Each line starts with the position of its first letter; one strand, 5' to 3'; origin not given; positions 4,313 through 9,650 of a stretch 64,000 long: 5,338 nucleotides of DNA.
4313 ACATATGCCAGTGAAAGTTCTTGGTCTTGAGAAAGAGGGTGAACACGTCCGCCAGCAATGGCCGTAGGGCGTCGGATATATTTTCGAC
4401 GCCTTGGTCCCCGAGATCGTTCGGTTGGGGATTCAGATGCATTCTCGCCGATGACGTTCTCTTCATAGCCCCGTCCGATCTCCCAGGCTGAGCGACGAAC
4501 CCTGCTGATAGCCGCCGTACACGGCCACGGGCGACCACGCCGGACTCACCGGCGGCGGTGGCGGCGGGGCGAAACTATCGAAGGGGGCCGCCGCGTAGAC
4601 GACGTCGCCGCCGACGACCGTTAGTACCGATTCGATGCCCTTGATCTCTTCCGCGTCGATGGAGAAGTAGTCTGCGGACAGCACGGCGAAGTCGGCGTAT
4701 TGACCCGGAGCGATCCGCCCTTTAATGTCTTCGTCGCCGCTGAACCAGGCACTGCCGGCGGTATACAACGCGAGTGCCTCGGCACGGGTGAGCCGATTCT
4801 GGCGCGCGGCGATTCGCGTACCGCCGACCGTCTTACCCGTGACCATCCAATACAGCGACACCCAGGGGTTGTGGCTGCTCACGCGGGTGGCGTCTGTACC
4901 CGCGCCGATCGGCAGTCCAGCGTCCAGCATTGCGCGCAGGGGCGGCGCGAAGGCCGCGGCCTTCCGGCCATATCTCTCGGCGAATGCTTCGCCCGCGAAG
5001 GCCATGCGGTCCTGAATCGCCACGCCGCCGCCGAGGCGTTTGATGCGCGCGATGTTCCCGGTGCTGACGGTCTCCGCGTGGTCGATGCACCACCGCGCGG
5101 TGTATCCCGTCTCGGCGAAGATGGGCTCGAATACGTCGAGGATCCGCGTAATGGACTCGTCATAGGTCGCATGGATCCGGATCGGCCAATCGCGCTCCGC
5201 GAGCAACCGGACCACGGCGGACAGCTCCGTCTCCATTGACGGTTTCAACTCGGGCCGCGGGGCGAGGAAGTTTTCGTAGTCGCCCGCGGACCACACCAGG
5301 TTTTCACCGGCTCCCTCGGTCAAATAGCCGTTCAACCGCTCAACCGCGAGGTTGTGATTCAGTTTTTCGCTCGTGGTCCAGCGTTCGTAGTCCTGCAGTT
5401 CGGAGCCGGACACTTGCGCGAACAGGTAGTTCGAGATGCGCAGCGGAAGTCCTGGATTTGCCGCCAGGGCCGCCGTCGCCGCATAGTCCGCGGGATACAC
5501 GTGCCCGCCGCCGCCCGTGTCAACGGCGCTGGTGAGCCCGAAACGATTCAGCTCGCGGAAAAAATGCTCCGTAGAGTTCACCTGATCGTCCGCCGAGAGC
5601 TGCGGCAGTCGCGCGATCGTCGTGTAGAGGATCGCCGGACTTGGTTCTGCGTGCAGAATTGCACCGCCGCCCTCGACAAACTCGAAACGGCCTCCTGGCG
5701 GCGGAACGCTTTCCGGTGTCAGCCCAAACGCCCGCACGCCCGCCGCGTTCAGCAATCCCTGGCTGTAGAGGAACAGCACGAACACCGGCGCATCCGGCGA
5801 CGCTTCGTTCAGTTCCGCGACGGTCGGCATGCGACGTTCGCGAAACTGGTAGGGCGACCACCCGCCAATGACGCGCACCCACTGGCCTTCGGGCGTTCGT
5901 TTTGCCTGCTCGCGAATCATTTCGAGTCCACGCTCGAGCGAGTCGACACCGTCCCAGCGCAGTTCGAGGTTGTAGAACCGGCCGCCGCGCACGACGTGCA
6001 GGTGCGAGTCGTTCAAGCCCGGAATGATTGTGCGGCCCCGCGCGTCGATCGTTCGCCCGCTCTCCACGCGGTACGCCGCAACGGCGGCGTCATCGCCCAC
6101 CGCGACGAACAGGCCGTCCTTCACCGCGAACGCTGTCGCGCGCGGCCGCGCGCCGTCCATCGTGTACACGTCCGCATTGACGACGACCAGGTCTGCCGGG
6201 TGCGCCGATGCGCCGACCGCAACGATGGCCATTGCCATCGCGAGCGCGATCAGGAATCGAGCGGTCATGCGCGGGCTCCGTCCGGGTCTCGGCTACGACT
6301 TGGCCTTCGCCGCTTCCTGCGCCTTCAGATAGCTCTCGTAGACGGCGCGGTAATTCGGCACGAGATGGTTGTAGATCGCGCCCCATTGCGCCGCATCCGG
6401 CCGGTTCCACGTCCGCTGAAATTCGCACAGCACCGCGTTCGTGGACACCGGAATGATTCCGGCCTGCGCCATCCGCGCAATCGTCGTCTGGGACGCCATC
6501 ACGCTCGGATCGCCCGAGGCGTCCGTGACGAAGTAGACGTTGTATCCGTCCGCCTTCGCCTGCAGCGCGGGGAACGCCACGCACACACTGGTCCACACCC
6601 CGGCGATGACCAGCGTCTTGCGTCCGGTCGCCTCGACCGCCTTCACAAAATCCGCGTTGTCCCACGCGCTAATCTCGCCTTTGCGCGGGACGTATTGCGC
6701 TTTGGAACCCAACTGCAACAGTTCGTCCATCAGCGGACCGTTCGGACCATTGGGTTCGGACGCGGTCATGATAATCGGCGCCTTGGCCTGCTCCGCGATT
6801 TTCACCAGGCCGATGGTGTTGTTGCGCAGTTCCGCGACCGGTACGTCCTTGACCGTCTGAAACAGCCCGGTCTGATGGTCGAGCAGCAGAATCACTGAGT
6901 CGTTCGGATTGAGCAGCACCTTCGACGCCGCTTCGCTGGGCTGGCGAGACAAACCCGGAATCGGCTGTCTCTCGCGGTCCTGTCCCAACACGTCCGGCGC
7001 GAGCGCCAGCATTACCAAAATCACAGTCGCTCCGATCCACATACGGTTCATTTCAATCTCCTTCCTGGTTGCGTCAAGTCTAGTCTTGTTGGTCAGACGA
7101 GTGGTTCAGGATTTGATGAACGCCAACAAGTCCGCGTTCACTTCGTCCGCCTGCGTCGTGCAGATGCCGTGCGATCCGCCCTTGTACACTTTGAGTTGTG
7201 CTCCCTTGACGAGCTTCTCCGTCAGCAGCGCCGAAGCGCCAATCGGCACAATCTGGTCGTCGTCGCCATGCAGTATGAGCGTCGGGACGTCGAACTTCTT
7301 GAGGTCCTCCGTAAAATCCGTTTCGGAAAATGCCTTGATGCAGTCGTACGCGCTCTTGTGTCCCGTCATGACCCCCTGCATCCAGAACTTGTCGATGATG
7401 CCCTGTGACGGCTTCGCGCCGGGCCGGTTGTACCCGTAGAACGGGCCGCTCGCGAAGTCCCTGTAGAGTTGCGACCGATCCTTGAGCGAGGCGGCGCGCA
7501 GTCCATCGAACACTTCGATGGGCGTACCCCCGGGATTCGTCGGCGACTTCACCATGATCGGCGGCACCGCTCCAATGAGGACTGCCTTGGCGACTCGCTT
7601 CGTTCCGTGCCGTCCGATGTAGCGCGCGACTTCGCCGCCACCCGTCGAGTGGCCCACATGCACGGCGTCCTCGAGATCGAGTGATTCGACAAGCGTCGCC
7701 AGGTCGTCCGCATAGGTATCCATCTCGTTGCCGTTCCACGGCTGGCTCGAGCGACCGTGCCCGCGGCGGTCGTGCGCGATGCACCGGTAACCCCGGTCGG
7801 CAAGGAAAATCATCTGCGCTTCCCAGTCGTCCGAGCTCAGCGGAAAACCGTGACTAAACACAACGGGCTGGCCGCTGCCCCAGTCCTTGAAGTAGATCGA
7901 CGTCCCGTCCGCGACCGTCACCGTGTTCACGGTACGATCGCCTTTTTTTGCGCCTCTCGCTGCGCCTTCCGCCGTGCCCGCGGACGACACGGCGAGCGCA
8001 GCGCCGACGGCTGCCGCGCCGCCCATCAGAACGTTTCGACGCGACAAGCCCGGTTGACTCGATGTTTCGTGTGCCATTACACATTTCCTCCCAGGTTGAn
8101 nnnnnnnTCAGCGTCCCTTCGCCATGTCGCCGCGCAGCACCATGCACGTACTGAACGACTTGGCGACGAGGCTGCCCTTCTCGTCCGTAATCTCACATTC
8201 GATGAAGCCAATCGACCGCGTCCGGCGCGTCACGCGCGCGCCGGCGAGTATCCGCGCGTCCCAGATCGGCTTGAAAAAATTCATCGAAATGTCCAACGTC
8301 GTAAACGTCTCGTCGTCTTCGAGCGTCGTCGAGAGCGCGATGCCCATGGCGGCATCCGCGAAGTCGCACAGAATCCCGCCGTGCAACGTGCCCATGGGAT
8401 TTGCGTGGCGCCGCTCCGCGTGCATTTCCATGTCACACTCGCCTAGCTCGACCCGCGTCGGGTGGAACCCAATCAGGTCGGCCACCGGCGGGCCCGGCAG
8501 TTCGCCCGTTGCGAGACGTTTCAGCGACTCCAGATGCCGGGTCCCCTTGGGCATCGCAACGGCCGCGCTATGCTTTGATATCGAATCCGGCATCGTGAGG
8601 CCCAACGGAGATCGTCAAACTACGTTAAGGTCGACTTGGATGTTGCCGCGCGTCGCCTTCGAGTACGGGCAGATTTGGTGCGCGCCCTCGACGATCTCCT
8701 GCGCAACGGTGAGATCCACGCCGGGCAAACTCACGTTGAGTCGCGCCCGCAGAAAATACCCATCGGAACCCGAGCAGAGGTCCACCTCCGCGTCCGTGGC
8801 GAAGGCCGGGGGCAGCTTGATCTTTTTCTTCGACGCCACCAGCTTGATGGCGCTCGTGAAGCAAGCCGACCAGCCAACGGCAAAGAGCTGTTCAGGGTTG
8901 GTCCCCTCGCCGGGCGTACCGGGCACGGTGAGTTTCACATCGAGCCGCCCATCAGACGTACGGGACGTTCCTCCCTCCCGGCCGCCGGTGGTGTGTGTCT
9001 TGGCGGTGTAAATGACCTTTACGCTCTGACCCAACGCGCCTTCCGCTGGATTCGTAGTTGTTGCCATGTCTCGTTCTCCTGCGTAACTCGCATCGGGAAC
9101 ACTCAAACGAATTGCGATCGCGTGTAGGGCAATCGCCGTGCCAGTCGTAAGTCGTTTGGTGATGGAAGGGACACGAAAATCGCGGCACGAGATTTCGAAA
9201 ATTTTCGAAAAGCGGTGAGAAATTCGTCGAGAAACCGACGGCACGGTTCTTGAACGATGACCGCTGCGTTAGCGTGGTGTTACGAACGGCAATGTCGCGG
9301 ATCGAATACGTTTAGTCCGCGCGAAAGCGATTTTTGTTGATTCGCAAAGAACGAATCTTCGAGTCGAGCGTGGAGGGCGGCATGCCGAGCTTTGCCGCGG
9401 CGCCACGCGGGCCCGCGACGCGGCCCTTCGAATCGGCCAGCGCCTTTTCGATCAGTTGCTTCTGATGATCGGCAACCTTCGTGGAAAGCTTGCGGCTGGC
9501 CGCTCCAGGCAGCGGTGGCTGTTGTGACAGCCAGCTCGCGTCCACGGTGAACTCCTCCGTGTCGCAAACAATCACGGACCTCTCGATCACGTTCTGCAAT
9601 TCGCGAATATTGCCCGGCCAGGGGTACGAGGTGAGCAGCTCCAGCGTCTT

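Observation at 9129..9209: Exact sigma-54 promoter plus 16-bp palindrome in front of ohr, adjacent to a sensor-rich sigma-54 activator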

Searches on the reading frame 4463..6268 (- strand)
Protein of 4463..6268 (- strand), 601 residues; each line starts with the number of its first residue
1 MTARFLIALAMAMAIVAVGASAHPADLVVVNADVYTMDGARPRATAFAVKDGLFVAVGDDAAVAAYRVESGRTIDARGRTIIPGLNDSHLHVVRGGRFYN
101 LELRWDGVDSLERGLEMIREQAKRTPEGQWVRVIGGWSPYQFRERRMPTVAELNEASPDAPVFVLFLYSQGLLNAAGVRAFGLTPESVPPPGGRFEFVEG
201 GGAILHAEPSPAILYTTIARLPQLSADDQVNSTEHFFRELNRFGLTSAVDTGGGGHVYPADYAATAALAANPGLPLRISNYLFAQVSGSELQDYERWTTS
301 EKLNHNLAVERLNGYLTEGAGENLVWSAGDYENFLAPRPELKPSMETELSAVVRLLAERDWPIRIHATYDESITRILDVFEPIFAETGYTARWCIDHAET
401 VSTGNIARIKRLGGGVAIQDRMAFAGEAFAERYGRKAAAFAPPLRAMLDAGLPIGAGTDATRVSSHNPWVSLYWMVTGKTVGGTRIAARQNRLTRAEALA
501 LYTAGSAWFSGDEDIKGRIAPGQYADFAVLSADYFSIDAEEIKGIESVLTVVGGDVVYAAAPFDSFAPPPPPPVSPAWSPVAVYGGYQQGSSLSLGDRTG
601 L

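Call 48: search_protein_families(library=pfam, proteins=[window:4463-6268:-])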
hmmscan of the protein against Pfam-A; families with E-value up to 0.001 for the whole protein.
window:4463-6268:- (601 aa): 2 families
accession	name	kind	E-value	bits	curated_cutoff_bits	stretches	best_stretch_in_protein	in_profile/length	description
PF07969.17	Amidohydro_3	-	9.2e-103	345.7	29.7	1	72-558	1-472/472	Amidohydrolase family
PF01979.26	Amidohydro_1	-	6.8e-11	42.4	25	1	224-552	29-340/345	Amidohydrolase family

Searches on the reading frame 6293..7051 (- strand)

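Call 48: search_protein_families(library=pfam, proteins=[window:6293-7051:-])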
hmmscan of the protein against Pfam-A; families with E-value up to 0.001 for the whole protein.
window:6293-7051:- (252 aa): 1 family
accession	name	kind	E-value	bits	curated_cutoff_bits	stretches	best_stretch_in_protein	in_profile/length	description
PF00857.26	Isochorismatase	-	5.1e-24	85.7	27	1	53-205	2-174/175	Isochorismatase domain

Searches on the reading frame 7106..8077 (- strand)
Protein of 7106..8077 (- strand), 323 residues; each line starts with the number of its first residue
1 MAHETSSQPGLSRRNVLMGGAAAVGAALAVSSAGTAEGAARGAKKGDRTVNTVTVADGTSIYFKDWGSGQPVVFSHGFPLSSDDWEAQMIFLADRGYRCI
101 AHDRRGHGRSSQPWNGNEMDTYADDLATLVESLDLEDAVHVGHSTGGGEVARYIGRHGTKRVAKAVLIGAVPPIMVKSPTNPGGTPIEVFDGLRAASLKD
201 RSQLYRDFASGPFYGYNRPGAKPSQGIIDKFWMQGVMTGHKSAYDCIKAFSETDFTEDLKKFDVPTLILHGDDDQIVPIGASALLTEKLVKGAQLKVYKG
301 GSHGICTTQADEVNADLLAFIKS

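Call 48: search_protein_families(library=pfam, proteins=[window:7106-8077:-])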
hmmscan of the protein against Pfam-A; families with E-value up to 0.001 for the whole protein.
window:7106-8077:- (323 aa): 6 families
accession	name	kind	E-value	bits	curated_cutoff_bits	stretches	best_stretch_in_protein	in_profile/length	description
PF00561.26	Abhydrolase_1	-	5.7e-35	121.6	25.8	1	71-305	2-240/245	alpha/beta hydrolase fold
PF12146.15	Hydrolase_4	-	4.1e-25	88.9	27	2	72-171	7-110/239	Serine aminopeptidase, S33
PF12697.13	Abhydrolase_6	-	1.5e-21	78.5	26.3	1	72-315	1-216/217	Alpha/beta hydrolase family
PF00326.27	Peptidase_S9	-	6.3e-09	36.1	22.6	1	243-322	125-207/213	Prolyl oligopeptidase family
PF20434.5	BD-FAE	-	0.00015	21.8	26.8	1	259-289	185-215/215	BD-FAE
PF02230.22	Abhydrolase_2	-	0.00054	20.3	23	0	255-313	146-209/217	Phospholipase/Carboxylesterase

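Call 51: search_solved_structures(query=window:7106-8077:-, max_evalue=1e-20)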
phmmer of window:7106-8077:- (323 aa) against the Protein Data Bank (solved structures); distinct sequences matched with E-value up to 1e-20: 21.
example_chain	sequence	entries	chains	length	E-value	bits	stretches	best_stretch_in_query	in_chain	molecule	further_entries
1a8s_A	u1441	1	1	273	3.8e-138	463.2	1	52-322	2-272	CHLOROPEROXIDASE F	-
4dgq_A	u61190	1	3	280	5.5e-111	373.9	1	48-323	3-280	Non-heme chloroperoxidase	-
1a88_A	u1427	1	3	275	2.2e-110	372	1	52-323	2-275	CHLOROPEROXIDASE L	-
1zoi_A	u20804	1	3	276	2.2e-108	365.4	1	52-323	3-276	esterase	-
3hea_A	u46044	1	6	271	4.3e-95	321.7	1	52-322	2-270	Arylesterase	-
3hi4_A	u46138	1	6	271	8.1e-95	320.8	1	52-322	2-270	Arylesterase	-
1a8q_A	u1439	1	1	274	9.1e-95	320.6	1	54-321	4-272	BROMOPEROXIDASE A1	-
3ia2_A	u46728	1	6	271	2e-93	316.2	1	52-322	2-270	Arylesterase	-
3t4u_A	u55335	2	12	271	2e-93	316.2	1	52-322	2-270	Arylesterase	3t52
1va4_A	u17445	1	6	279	2.2e-93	316.1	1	52-322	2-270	Arylesterase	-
8pi1_A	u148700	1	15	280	4.5e-92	311.8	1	55-322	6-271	Arylesterase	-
3fob_A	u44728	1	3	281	5e-67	229.5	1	59-322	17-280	Bromoperoxidase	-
1brt_A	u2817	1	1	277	5.5e-64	219.5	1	59-321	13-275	BROMOPEROXIDASE A2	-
1bro_A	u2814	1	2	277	3.7e-63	216.8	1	59-321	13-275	BROMOPEROXIDASE A2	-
1a7u_A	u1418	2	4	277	3.8e-63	216.7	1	59-321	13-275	CHLOROPEROXIDASE T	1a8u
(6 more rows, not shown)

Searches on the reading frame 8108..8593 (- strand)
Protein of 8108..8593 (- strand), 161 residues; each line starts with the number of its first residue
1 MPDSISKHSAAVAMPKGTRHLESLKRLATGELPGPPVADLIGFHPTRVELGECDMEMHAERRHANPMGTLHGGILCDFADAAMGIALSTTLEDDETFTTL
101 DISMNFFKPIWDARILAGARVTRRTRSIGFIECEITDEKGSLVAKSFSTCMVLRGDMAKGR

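Call 48: search_protein_families(library=pfam, proteins=[window:8108-8593:-])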
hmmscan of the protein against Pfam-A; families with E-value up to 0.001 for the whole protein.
window:8108-8593:- (161 aa): 3 families
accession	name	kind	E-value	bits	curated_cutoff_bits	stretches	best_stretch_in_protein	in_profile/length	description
PF03061.28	4HBT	-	3.3e-16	59.8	20.6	1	67-143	1-78/79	Thioesterase superfamily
PF14539.12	DUF4442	-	3.2e-10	40.8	25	1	43-148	21-128/132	Domain of unknown function (DUF4442)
PF13622.12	4HBT_3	-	0.00065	20.3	24.3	0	65-142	6-74/83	Acyl-CoA thioesterase N-terminal domain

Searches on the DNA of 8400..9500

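Call 73: search_rna_families(source=window, start=8400, end=9500, threshold=evalue, max_evalue=1)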
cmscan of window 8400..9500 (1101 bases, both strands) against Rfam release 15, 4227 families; matches with E-value up to 1: 0.
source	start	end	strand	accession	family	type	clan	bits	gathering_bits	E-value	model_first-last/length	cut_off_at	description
